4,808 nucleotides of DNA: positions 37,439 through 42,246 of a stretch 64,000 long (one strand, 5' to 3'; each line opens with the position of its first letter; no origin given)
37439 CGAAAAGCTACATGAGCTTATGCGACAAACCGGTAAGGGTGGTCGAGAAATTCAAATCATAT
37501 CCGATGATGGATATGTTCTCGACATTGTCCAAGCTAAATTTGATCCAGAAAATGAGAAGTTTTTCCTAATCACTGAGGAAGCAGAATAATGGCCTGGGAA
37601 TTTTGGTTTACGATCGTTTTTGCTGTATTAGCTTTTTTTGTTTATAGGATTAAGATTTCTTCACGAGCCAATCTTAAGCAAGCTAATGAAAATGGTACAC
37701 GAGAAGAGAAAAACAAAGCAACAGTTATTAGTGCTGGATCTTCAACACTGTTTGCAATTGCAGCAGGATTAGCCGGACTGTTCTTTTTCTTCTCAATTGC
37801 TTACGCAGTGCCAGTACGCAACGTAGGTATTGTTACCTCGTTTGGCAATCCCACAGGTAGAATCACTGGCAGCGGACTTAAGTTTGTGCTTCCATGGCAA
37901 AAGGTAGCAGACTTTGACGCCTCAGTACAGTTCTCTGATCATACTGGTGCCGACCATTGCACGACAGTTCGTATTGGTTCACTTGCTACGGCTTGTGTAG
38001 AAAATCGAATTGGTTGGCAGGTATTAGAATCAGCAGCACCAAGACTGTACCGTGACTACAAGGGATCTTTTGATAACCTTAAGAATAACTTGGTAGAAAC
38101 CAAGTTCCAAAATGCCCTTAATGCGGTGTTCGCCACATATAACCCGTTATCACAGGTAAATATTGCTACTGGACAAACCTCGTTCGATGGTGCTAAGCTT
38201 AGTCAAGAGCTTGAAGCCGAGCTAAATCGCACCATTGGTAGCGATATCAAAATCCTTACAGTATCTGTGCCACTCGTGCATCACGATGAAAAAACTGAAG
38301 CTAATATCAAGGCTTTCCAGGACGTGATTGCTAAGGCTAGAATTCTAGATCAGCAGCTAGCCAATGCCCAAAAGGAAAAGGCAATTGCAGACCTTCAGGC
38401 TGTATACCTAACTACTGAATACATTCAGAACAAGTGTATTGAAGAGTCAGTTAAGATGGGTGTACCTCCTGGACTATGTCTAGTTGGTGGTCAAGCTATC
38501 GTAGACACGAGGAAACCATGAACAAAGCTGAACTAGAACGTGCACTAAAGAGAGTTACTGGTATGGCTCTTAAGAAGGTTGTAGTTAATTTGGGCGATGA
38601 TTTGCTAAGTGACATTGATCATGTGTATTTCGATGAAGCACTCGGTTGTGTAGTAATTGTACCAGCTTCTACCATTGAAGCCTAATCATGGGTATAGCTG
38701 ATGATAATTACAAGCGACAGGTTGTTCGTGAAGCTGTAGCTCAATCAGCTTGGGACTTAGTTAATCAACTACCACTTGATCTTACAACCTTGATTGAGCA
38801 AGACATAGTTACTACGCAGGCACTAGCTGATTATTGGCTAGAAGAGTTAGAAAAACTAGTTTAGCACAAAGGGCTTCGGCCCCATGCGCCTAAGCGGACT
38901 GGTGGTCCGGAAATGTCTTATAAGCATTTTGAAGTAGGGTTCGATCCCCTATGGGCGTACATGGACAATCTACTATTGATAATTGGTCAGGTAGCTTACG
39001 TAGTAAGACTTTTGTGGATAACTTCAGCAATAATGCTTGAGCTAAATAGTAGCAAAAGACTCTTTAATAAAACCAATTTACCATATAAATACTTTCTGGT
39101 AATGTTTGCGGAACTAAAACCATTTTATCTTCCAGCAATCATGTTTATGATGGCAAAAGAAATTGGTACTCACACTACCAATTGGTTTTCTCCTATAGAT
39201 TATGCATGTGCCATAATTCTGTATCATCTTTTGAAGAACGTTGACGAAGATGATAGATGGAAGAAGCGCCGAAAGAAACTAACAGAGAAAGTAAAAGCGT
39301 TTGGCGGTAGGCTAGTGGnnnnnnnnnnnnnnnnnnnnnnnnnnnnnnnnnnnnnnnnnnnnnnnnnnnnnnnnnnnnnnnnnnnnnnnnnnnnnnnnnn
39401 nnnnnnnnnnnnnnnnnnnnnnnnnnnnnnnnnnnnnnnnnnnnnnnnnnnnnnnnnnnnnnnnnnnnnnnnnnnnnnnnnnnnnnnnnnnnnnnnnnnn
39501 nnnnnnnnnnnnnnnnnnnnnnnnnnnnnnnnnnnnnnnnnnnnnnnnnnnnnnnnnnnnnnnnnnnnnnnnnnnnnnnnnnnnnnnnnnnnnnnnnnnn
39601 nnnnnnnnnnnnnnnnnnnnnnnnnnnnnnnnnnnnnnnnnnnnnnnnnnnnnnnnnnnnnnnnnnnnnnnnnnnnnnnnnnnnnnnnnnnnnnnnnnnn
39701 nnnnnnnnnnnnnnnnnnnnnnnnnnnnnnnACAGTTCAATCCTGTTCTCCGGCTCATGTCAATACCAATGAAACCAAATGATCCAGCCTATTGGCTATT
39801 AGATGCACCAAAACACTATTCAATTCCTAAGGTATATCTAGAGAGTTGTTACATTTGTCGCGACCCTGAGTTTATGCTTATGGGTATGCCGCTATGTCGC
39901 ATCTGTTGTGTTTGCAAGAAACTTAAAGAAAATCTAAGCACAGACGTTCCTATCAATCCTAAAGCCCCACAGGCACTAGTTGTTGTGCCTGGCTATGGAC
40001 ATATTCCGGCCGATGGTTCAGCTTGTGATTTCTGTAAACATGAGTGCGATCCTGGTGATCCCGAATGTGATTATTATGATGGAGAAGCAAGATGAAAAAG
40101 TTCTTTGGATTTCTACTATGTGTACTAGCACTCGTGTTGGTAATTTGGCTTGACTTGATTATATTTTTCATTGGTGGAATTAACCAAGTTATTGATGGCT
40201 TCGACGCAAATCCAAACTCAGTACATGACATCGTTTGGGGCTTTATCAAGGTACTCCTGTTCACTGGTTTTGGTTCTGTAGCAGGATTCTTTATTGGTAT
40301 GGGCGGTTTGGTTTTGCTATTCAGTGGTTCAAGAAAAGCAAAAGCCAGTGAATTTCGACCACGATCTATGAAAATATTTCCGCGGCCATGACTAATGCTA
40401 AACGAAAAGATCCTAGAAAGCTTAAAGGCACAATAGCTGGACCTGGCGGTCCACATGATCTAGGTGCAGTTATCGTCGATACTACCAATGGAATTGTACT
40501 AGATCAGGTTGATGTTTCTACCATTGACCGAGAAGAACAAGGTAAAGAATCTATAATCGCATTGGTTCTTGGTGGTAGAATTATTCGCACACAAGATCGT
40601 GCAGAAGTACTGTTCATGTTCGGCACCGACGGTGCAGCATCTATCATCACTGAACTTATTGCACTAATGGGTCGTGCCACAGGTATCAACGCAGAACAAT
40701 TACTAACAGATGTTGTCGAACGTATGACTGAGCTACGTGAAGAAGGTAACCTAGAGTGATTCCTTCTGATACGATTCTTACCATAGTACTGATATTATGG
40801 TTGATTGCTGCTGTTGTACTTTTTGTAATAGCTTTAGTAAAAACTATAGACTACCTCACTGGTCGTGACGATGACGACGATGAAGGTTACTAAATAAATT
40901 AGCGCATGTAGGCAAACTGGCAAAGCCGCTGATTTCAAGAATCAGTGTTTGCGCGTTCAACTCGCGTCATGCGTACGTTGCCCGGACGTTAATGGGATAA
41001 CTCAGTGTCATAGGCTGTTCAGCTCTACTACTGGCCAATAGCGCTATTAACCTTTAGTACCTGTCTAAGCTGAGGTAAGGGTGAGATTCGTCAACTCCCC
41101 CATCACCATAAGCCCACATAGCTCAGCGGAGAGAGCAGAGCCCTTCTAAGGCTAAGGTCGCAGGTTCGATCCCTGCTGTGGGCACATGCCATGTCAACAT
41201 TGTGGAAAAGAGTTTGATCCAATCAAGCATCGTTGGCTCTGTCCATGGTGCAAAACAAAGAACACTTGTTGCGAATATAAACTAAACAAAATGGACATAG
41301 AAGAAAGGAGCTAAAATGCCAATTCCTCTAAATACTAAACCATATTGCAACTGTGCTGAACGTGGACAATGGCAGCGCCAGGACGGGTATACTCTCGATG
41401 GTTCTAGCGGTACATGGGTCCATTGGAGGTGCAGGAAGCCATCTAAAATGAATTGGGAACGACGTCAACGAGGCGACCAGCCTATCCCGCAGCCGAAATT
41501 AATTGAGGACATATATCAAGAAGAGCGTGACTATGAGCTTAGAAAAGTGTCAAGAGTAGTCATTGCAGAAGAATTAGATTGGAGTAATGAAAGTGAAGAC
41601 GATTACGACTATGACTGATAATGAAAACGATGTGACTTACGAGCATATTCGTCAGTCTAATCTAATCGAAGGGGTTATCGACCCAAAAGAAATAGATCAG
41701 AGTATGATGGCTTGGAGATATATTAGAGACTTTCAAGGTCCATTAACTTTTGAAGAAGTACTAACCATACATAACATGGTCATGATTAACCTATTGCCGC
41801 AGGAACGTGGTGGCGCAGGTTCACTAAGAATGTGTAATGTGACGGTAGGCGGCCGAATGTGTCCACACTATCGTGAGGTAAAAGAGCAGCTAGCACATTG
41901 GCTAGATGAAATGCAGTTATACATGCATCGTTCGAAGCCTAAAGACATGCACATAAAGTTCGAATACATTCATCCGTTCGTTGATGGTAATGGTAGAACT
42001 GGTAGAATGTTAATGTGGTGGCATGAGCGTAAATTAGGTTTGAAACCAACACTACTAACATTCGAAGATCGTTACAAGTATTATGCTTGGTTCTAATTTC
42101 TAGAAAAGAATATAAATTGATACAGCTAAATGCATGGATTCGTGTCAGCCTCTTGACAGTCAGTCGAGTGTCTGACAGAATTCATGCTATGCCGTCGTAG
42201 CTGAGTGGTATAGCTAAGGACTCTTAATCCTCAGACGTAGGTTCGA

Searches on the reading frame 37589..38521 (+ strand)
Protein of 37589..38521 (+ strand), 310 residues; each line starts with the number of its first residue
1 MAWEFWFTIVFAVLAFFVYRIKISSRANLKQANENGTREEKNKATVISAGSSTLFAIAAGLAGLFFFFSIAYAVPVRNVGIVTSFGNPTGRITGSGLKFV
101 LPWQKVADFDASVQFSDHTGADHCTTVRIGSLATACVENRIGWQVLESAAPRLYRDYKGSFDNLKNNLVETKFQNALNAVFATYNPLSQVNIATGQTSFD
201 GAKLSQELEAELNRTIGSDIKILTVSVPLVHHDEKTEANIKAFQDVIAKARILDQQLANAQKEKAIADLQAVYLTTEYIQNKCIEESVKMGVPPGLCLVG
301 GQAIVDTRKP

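Call 10: search_protein_families(library=phrogs, proteins=[window:37589-38521:+], max_evalue=0.001)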
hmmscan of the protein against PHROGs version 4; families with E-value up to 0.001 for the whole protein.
window:37589-38521:+ (310 aa): 1 family
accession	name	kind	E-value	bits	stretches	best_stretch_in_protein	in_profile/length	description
phrog_200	-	other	4.9e-33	115.7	1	1-295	39-344/379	lipoprotein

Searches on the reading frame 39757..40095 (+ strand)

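Call 81: search_protein_families(library=phrogs, proteins=[window:39757-40095:+], max_evalue=0.01)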
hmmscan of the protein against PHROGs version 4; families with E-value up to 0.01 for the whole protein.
window:39757-40095:+ (112 aa): 1 family
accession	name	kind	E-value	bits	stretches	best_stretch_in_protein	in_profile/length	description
phrog_4694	-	unknown function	9.7e-15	55.6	1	5-66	79-139/171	-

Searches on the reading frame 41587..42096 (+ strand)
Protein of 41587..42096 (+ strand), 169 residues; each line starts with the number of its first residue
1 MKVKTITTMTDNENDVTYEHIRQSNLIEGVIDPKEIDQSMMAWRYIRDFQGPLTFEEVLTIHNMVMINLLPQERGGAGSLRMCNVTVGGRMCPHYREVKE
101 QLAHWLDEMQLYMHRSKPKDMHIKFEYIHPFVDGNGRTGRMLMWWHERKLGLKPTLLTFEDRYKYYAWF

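Call 65: search_protein_families(library=ncbifam, proteins=[window:41587-42096:+], max_evalue=0.05)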
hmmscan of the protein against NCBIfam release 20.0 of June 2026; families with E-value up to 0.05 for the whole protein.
window:41587-42096:+ (169 aa): 4 families
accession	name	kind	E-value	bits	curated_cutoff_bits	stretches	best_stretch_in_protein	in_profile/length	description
NF046030.1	ProtAdlyltaseSoFic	equivalog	4.5e-07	29.2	550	1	121-143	185-207/361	protein adenylyltransferase Fic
TIGR02613.1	mob_myst_B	hypoth_equivalog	7.3e-05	22.7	124.4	1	77-142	69-136/186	mobile mystery protein B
NF041381.1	XopAC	subfamily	0.0011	17.7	450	1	125-161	389-425/451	XopAC/AvrAC family type III secretion system effector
NF046029.1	ProtAdlyltaseNmFic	equivalog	0.009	15.7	230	1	55-141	29-109/177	protein adenylyltransferase Fic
